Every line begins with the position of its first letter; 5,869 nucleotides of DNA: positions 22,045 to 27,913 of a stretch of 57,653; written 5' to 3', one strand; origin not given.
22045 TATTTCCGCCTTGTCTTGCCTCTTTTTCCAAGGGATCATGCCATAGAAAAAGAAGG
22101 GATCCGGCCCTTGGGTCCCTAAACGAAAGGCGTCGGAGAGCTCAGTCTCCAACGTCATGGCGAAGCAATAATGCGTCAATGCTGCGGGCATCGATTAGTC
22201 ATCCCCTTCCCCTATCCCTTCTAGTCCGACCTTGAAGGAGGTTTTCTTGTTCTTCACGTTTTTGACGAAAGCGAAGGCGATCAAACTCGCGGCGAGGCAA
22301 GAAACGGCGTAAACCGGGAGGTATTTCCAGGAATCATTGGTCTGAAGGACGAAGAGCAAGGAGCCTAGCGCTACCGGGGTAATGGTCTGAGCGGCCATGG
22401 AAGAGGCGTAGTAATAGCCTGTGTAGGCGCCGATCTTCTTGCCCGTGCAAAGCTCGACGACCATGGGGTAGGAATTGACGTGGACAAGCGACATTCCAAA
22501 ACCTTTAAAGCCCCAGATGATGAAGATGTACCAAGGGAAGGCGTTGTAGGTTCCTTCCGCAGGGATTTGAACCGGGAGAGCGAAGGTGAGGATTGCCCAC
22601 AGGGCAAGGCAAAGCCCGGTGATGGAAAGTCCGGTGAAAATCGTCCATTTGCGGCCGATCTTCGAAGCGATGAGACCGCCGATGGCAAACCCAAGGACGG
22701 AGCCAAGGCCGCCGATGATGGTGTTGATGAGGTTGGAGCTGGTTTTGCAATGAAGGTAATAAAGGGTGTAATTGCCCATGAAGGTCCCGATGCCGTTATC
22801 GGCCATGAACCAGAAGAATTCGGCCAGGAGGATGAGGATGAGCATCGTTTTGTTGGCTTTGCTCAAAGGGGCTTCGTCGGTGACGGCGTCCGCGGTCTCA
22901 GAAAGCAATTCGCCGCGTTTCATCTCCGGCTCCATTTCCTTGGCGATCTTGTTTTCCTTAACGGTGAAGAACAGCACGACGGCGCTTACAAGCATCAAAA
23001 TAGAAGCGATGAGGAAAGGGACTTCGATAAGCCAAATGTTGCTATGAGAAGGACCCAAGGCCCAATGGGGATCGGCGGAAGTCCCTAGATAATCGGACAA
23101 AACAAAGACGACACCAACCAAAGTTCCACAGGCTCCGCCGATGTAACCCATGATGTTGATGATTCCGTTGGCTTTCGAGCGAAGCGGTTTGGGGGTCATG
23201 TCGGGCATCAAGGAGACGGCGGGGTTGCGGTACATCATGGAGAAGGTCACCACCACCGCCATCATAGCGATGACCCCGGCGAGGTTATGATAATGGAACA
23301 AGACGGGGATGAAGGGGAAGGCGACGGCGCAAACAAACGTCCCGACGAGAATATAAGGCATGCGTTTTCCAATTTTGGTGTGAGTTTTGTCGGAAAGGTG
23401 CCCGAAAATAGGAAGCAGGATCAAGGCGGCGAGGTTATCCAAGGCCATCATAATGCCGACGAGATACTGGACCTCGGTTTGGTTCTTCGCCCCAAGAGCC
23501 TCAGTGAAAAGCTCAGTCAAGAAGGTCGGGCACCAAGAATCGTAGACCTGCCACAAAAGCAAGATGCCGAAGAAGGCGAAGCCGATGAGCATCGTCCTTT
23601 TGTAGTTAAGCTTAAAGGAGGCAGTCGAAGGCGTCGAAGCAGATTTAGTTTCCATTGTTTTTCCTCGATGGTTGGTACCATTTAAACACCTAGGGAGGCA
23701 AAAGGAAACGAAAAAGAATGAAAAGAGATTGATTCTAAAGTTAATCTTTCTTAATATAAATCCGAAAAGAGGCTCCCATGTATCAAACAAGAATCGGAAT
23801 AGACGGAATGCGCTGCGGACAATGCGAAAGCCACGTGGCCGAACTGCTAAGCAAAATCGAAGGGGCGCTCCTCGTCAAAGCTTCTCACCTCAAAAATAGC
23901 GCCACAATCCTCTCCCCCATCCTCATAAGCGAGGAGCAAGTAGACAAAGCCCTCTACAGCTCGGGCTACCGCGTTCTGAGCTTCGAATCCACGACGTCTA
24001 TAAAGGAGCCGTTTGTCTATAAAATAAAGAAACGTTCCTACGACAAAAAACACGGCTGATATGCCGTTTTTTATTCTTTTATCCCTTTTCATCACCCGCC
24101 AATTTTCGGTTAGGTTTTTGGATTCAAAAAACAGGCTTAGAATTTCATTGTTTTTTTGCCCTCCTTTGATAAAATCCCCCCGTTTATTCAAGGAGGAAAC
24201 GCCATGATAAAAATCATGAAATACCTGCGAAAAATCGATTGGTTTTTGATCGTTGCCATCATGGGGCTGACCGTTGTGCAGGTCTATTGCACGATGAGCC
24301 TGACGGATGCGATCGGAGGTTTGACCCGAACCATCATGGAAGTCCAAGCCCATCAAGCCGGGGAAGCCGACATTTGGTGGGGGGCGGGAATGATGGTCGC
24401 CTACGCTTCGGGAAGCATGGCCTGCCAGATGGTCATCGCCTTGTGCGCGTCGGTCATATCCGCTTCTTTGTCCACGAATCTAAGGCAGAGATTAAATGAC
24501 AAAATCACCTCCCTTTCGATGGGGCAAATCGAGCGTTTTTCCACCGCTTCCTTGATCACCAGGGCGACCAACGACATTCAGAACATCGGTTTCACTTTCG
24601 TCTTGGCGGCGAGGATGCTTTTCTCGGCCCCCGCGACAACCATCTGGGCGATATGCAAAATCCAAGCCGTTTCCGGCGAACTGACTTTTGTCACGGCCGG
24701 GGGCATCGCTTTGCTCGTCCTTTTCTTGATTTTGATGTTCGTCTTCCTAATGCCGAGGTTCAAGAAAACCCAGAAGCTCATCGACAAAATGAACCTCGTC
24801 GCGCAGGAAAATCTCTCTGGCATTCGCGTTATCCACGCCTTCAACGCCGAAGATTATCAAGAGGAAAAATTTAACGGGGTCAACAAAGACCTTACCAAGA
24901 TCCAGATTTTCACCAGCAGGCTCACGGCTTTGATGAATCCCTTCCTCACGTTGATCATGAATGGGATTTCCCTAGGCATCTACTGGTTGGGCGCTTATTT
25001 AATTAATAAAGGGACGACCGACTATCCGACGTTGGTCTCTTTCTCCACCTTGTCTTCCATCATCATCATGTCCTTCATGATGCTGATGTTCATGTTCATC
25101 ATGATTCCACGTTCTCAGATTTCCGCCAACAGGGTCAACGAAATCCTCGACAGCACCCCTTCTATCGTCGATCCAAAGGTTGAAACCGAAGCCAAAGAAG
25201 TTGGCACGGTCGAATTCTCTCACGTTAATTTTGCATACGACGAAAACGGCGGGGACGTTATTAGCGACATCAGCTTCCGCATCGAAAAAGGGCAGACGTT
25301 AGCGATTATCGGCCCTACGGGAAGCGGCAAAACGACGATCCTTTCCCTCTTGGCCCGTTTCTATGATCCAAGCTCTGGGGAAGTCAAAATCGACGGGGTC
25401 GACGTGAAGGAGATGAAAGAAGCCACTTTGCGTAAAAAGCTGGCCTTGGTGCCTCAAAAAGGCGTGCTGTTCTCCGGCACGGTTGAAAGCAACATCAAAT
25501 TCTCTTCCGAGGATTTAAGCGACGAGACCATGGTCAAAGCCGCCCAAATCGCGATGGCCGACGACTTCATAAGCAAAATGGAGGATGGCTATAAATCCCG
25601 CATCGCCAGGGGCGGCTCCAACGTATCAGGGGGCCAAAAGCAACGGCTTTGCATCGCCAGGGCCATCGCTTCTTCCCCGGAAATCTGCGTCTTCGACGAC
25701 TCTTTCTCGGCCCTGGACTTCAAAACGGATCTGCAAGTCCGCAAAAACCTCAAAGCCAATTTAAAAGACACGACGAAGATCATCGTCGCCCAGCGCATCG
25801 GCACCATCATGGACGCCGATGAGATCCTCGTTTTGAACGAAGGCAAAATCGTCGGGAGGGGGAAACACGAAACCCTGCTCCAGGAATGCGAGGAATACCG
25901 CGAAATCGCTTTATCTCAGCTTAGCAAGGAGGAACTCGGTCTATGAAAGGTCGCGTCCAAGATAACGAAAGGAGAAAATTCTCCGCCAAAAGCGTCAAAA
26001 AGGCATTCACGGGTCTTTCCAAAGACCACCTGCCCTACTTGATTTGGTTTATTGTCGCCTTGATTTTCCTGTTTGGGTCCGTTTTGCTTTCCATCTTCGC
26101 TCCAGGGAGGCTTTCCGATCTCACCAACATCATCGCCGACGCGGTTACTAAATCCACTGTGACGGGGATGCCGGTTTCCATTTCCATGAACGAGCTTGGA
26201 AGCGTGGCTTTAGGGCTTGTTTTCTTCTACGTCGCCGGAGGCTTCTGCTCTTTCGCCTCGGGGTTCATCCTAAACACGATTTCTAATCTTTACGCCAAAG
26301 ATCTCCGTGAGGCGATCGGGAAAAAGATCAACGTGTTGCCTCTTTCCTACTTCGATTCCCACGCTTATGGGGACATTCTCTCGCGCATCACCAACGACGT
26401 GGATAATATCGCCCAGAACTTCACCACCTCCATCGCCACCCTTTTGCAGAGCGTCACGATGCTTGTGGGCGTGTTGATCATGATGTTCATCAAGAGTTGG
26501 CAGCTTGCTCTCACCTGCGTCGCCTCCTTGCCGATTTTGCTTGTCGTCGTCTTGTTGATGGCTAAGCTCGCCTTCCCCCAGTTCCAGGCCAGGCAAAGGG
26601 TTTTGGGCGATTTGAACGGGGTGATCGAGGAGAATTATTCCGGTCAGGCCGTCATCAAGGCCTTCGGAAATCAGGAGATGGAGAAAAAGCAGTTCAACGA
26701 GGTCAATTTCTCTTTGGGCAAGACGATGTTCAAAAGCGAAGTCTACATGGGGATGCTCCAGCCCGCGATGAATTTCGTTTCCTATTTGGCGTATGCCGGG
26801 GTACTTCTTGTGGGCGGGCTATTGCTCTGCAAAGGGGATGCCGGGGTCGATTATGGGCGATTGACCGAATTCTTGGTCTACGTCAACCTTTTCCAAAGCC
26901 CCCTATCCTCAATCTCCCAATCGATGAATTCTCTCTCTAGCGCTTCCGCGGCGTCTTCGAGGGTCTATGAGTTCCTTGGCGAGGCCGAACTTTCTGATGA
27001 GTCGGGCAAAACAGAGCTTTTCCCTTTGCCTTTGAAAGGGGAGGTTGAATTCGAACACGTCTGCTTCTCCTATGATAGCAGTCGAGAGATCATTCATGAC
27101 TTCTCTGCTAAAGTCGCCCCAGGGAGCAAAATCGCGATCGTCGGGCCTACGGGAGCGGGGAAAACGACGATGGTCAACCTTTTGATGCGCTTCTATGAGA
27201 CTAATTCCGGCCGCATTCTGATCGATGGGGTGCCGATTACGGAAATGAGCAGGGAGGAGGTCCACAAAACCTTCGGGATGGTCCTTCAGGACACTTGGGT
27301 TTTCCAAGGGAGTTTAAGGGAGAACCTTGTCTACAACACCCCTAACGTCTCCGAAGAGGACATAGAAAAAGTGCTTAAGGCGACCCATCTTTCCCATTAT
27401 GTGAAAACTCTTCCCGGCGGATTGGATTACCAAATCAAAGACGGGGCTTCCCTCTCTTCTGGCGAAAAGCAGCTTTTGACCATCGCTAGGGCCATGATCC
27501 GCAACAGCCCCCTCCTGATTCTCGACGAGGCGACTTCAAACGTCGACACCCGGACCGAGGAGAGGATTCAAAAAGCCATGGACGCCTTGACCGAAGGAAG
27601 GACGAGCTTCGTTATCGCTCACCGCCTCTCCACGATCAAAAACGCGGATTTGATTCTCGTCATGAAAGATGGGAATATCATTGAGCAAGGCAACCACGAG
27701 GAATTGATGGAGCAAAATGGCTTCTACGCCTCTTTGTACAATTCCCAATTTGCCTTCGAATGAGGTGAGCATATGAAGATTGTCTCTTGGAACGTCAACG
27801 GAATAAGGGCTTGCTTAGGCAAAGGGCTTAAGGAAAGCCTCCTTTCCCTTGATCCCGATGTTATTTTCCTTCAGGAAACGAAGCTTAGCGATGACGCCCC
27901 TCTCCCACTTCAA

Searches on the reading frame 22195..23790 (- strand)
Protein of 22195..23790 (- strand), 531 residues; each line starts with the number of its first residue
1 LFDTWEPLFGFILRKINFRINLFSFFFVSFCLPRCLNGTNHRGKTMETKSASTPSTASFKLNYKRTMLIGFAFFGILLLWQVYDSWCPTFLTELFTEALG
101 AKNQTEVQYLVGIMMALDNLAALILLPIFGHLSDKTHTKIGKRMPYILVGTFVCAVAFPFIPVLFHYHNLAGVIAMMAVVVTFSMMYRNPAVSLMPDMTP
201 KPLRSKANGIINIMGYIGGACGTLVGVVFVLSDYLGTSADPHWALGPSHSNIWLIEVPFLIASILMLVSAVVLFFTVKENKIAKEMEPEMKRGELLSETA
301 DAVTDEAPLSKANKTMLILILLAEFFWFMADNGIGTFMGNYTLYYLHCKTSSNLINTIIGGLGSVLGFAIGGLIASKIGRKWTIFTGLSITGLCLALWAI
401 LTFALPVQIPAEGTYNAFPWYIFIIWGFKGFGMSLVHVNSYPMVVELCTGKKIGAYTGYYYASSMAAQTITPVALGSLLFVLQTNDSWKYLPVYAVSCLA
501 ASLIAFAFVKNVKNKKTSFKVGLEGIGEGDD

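Call 73: search_protein_families(library=pfam, proteins=[window:22195-23790:-], max_evalue=0.00001)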
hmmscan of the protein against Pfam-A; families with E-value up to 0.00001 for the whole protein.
window:22195-23790:- (531 aa): 2 families
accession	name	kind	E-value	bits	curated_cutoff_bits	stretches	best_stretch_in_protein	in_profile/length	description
PF07690.21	MFS_1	-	1.1e-44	153.2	33.4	3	95-440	23-317/347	Major Facilitator Superfamily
PF13347.12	MFS_2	-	4e-16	59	27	1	75-470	8-343/427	MFS/sugar transport protein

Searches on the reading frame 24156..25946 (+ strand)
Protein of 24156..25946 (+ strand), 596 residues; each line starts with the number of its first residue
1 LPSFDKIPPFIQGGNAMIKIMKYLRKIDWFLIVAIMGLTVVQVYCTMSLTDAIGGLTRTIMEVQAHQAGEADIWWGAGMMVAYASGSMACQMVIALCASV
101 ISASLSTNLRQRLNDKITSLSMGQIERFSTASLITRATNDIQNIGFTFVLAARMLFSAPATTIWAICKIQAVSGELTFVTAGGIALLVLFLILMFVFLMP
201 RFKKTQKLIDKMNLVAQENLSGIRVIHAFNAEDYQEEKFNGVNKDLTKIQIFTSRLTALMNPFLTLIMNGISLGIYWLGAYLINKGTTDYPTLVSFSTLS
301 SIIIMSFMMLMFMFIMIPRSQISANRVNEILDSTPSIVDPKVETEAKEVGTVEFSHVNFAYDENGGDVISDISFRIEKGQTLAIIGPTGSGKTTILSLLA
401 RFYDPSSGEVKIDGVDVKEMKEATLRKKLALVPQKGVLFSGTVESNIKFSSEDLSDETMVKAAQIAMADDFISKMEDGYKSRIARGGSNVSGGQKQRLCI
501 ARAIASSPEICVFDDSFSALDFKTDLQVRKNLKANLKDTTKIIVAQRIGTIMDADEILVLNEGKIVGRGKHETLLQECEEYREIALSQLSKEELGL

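Call 73: search_protein_families(library=pfam, proteins=[window:24156-25946:+], max_evalue=0.00001)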
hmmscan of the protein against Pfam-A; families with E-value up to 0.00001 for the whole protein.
window:24156-25946:+ (596 aa): 2 families
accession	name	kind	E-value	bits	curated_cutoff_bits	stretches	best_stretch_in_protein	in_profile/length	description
PF00005.33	ABC_tran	-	8.6e-32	111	25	1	370-517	2-136/137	ABC transporter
PF00664.28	ABC_membrane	-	2.3e-31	109.9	28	1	43-307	19-274/274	ABC transporter transmembrane region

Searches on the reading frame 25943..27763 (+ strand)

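Call 73: search_protein_families(library=pfam, proteins=[window:25943-27763:+], max_evalue=0.00001)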
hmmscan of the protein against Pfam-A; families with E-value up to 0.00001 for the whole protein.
window:25943-27763:+ (606 aa): 3 families
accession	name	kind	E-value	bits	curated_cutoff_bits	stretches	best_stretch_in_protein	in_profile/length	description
PF00664.28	ABC_membrane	-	7.2e-49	167.3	28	1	36-321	1-274/274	ABC transporter transmembrane region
PF00005.33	ABC_tran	-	1.9e-29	103.5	25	1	385-532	2-137/137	ABC transporter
PF02463.25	SMC_N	-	3.1e-09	37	40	1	460-574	109-211/220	RecF/RecN/SMC N terminal domain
